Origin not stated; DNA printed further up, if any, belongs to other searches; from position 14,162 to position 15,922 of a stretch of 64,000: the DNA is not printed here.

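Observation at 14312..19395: Divergent all-extracytoplasmic module: porin-like protein + monohaem cytochrome c facing a haem-sensor/TPR/MORN operon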

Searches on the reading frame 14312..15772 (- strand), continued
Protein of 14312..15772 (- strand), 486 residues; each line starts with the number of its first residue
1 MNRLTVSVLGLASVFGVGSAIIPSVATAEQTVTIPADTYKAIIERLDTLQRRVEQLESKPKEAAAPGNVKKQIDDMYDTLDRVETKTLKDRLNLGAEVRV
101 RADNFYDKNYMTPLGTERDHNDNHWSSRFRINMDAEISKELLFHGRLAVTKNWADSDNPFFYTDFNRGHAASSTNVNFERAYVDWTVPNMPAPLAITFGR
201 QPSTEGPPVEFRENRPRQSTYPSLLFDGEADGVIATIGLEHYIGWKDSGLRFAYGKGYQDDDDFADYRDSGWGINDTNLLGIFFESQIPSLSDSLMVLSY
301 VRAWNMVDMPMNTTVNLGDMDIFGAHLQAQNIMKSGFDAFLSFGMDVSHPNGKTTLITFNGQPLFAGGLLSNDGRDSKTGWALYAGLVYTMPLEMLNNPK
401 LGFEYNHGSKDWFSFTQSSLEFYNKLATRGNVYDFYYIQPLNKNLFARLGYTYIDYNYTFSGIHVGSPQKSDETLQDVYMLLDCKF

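Call 43: search_protein_families(library=pfam, proteins=[L128:5709-5966:+, L123:5650-5916:+, L086:5581-5886:+, L128:5926-7386:+], max_evalue=1)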
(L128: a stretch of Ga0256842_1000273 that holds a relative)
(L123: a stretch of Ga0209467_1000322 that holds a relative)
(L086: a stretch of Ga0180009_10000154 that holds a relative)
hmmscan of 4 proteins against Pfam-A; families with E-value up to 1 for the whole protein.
L128:5709-5966:+ (85 aa): 3 families
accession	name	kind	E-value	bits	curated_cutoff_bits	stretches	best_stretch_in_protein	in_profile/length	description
PF08741.15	YwhD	-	0.019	15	25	1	41-76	113-149/162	YwhD family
PF20216.3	DUF6576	-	0.088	13.4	27.3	1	49-69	24-44/47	Family of unknown function (DUF6576)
PF09597.18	SAM_Ribosomal_mS41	-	0.19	12.3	23.7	1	29-57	21-52/68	Small ribosomal subunit protein mS41 SAM domain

L123:5650-5916:+ (88 aa): 1 family
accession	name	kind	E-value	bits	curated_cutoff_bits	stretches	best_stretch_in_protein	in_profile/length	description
PF20216.3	DUF6576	-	0.023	15.3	27.3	1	51-72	23-44/47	Family of unknown function (DUF6576)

L086:5581-5886:+ (101 aa): 4 families
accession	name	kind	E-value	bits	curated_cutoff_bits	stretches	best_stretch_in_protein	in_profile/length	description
PF13442.11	Cytochrome_CBB3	-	5e-06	27.2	27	1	22-84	2-68/68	Cytochrome C oxidase, cbb3-type, subunit III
PF00034.26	Cytochrom_C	-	0.0002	23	21.3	1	23-48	1-26/90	Cytochrome c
PF09098.15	Dehyd-heme_bind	-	0.014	15.5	25.2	1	25-86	2-65/167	Quinohemoprotein amine dehydrogenase A, alpha subunit, haem binding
PF14495.11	Cytochrom_C550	-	0.17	12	27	1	20-42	23-45/136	Cytochrome c-550 domain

L128:5926-7386:+ (486 aa): 7 families
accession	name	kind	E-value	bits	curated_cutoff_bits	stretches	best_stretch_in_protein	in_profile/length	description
PF11853.14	DUF3373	-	3.1e-73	247.6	26.1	1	110-486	4-409/409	Protein of unknown function (DUF3373)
PF14282.11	FlxA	-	0.00019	21.9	26.3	1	37-78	15-56/101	FlxA-like protein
PF05531.17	NPV_P10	-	0.0032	18.4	29.8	1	39-78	11-49/75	Nucleopolyhedrovirus P10 protein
PF23349.2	BBS7_hp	-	0.044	14.4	27.8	1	24-87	24-86/114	BBS7 hairpin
PF16526.10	CLZ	-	0.2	12.5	26.7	1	40-78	32-70/71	C-terminal leucine zipper domain of cyclic nucleotide-gated channels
PF02183.23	HALZ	-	0.24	12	28.1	1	39-60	19-40/43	Homeobox associated leucine zipper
PF06825.17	HSBP1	-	0.45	10.8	28.6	0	41-61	29-49/51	Heat shock factor binding protein 1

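Call 51: search_protein_families(library=pfam, proteins=[L074:2796-4637:+, L076:5104-7002:+, L079:867-2609:+, L096:3855-5576:+, L101:3851-5563:+, L116:296-1975:+, L110:2614-4623:+, L124:115-1635:+, L134:3746-5620:+, L132:2214-4238:+], max_evalue=0.0001)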
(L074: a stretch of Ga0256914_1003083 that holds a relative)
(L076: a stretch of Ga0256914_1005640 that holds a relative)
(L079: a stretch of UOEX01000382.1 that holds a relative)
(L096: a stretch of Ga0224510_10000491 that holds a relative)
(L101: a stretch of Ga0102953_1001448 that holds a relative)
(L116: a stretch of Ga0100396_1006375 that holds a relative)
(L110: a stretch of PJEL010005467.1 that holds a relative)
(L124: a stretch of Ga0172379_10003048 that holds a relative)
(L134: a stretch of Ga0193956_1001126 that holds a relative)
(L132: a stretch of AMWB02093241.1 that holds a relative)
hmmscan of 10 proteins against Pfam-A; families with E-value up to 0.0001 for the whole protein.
L074:2796-4637:+ (613 aa): 2 families
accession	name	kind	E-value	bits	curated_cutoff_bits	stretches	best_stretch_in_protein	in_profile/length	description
PF00015.26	MCPsignal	-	1.6e-34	119.7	34.6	1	433-550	15-132/172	Methyl-accepting chemotaxis protein (MCP) signalling domain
PF00672.30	HAMP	-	6.9e-08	33.1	25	1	300-346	3-49/53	HAMP domain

L076:5104-7002:+ (632 aa): 2 families
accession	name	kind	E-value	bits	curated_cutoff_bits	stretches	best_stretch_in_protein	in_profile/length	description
PF00015.26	MCPsignal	-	2.4e-30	106.1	34.6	1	441-548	7-114/172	Methyl-accepting chemotaxis protein (MCP) signalling domain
PF00672.30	HAMP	-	6e-10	39.7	25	1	315-363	2-50/53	HAMP domain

L079:867-2609:+ (580 aa): 1 family
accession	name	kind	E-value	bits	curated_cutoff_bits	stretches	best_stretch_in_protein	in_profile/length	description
PF00015.26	MCPsignal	-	2.7e-39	135.2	34.6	1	364-514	6-170/172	Methyl-accepting chemotaxis protein (MCP) signalling domain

L096:3855-5576:+ (573 aa): 1 family
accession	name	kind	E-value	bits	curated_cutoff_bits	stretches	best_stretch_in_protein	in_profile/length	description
PF00015.26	MCPsignal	-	3.3e-41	141.4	34.6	1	357-510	4-171/172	Methyl-accepting chemotaxis protein (MCP) signalling domain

L101:3851-5563:+ (570 aa): 1 family
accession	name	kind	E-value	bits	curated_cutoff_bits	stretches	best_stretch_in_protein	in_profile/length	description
PF00015.26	MCPsignal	-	7.9e-37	127.2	34.6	1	343-505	8-170/172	Methyl-accepting chemotaxis protein (MCP) signalling domain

L116:296-1975:+ (559 aa): 1 family
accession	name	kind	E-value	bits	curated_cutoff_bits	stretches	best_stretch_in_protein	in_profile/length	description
PF00015.26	MCPsignal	-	3.4e-36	125.1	34.6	1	359-510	6-171/172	Methyl-accepting chemotaxis protein (MCP) signalling domain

L110:2614-4623:+ (669 aa): 2 families
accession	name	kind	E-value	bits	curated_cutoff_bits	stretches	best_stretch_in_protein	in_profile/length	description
PF00015.26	MCPsignal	-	3.5e-33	115.3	34.6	1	460-635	6-171/172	Methyl-accepting chemotaxis protein (MCP) signalling domain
PF00672.30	HAMP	-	4.5e-11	43.3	25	1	284-335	1-52/53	HAMP domain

L124:115-1635:+ (506 aa): 1 family
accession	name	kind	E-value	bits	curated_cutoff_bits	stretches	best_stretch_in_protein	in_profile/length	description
PF00015.26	MCPsignal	-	3.2e-34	118.7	34.6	1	359-492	16-146/172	Methyl-accepting chemotaxis protein (MCP) signalling domain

L134:3746-5620:+ (624 aa): 1 family
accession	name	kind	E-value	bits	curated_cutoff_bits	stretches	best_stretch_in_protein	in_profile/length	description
PF00015.26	MCPsignal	-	2.1e-34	119.3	34.6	1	429-579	4-168/172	Methyl-accepting chemotaxis protein (MCP) signalling domain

L132:2214-4238:+ (674 aa): 2 families
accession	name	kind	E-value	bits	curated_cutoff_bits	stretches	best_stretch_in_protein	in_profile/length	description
PF00015.26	MCPsignal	-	4.9e-32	111.6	34.6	1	479-622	19-169/172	Methyl-accepting chemotaxis protein (MCP) signalling domain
PF00672.30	HAMP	-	5.4e-12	46.3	25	1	291-338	5-52/53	HAMP domain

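Call 56: predict_structure(alignment_id=A2)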
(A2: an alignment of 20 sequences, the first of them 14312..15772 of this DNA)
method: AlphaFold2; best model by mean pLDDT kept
length: 486 residues; sequences in the alignment: 20
mean_pLDDT: 68.4   pTM: 0.66
mean pLDDT of the five models: 68.4, 67.5, 65.1, 62.8, 54.4
residues with pLDDT >= 90: 34; 70-90: 221; 50-70: 120; < 50: 111
segments of 3 or more residues with pLDDT < 50: 18-34, 59-90, 158-171, 204-214, 222-228, 259-274, 417-423
pLDDT, mean of each block of 10 residues (from residue 1): 57 53 35 51 67 56 43 41 40 71 70 56 67 79 77 54 44 61 83 82 47 48 49 82 86 66 37 60 86 85 73 76 86 87 89 77 74 90 89 92 89 59 60 89 85 79 74 78 79
secondary structure, 60 per line:
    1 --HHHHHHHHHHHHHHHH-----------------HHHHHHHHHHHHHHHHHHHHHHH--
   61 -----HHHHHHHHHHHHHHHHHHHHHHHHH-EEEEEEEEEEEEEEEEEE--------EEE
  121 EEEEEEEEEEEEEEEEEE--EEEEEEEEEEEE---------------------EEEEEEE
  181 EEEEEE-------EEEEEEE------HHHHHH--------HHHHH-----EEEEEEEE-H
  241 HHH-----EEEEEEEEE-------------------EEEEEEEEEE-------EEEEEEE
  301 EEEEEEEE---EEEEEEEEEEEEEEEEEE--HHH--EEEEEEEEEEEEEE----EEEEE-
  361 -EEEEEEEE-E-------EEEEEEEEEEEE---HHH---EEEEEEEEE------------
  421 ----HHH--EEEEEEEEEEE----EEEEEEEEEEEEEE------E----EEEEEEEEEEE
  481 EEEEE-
elements in order: H3-18 H36-58 H66-90 E92-109 E118-138 E141-152 E174-186 E194-200 H207-212 H221-225 E231-238 H240-243 E249-257 E277-286 E294-308 E312-329 E337-350 E355-359 E362-369 E379-390 E400-408 E430-440 E445-458 E470-485

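Call 59: fold_search(model_id=the predicted structure, library=pdb)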
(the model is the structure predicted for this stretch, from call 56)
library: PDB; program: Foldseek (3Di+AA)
matches with E <= 10: 885; with E <= 0.001: 299
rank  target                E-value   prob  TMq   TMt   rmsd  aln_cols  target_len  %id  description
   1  3fyx                  4.6e-12  1.00  0.46  0.62   7.1       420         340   12  The Structure of OmpF porin with a synthetic dibenzo-18-crown-6 as modulator (released 2009-06-30)
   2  4afk                  9.1e-12  1.00  0.46  0.50   8.2       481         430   13  In meso structure of alginate transporter, AlgE, from Pseudomonas aeruginosa, PAO1 (released 2013-02-06)
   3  9j9o_A                2.0e-11  1.00  0.45  0.60   6.8       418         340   12  artificial dinuclear Zn-bound metalloprotein 1 (D1:2Zn) (released 2025-07-02)
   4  1bt9                  2.5e-11  1.00  0.46  0.61   7.2       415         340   11  OMPF PORIN MUTANT D74A (released 1999-01-13)
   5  9j9l                  3.0e-11  1.00  0.44  0.58   7.4       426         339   12  artificial mononuclear Zn-bound metalloprotein 1 (M1:Zn) (released 2025-07-02)
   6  1hxx                  3.5e-11  1.00  0.45  0.62   7.2       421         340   12  OMPF PORIN MUTANT Y106F (released 2001-06-06)
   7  7fdy_B                4.5e-11  1.00  0.45  0.61   7.3       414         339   11  Structure of OmpF1 (released 2022-11-16)
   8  6zhp                  5.6e-11  1.00  0.45  0.61   7.6       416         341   12  Crystal structure of OmpF porin soaked in ciprofloxacin metaloantibiotic (released 2021-05-05)
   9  6rd3_B                6.6e-11  1.00  0.45  0.60   8.0       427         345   12  Crystal structure of the wild type OmpK36 from Klebsiella pneumonia (released 2019-09-11)
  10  7fdy_C                6.9e-11  1.00  0.43  0.58   7.5       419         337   12  Structure of OmpF1 (released 2022-11-16)
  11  1opf_A                7.7e-11  1.00  0.46  0.62   7.4       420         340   11  THE STRUCTURE OF OMPF PORIN IN A TETRAGONAL CRYSTAL FORM (released 1995-02-07)
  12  2o4v_A                7.7e-11  1.00  0.46  0.54   7.9       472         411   12  An arginine ladder in OprP mediates phosphate specific transfer across the outer membrane (released 2006-12-26)
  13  8q2o                  7.7e-11  1.00  0.45  0.47   8.1       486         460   13  Structure of alginate transporter AlgE from P. aeruginosa PAO1 by using Se-MAG for the the lipid cubic phase crystalliza (released 2024-05-15)
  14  8bys_A                8.2e-11  1.00  0.45  0.64   8.1       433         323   13  Outer membrane attachment porin OmpM1 from Veillonella parvula, native (released 2023-11-08)
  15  8bym_A                8.6e-11  1.00  0.45  0.64   8.2       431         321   14  Outer membrane attachment porin OmpM1 from Veillonella parvula (released 2023-11-08)
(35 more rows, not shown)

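Call 71: search_solved_structures(query=window:14312-15772:-, max_evalue=0.00001, show_alignments=1)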
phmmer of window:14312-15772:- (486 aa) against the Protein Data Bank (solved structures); distinct sequences matched with E-value up to 0.00001: 1.
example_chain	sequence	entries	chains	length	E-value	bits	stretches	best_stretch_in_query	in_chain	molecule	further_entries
10aw_A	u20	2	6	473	1.8e-38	135.6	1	44-486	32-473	50 kDa outer membrane protein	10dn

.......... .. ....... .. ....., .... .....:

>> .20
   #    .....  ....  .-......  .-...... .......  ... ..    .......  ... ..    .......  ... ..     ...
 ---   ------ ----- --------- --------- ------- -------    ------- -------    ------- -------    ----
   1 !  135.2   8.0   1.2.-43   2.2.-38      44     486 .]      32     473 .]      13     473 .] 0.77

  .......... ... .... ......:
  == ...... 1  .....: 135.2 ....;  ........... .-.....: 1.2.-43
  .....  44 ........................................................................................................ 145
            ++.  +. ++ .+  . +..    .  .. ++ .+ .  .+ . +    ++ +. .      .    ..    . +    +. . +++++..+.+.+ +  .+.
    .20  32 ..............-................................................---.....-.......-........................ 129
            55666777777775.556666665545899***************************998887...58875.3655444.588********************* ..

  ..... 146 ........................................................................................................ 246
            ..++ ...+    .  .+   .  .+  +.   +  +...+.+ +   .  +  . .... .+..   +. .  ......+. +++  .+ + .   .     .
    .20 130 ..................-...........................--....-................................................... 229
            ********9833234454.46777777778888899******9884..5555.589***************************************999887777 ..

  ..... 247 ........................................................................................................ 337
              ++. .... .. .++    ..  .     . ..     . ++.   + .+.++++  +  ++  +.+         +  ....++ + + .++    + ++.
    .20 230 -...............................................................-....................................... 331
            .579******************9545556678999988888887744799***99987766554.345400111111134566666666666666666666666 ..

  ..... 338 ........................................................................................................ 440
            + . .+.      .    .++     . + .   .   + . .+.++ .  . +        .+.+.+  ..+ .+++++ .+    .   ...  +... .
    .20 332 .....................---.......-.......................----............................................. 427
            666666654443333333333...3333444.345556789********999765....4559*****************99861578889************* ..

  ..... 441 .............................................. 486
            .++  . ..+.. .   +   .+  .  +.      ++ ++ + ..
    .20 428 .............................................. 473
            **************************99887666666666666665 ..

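Call 74: search_solved_structures(query=L128:5926-7386:+, max_evalue=0.001)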
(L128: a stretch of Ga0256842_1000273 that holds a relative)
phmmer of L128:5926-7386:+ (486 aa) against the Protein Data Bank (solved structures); distinct sequences matched with E-value up to 0.001: 1.
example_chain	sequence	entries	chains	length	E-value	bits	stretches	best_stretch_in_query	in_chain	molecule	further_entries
10aw_A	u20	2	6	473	5.9e-43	150.7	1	41-457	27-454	50 kDa outer membrane protein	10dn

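Call 75: search_solved_structures(query=L128:5709-5966:+, max_evalue=10)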
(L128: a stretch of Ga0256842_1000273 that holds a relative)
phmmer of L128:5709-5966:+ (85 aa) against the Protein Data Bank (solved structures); distinct sequences matched with E-value up to 10: 3.
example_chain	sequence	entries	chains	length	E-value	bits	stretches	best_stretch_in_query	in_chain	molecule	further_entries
7jgr_F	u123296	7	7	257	0.56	13.8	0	17-58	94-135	Origin recognition complex subunit 6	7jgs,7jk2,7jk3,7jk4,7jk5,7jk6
2dc1_A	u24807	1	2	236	1.3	12.6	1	10-30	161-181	L-aspartate dehydrogenase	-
6v3z_A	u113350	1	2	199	1.9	12.1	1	20-78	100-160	Sen1395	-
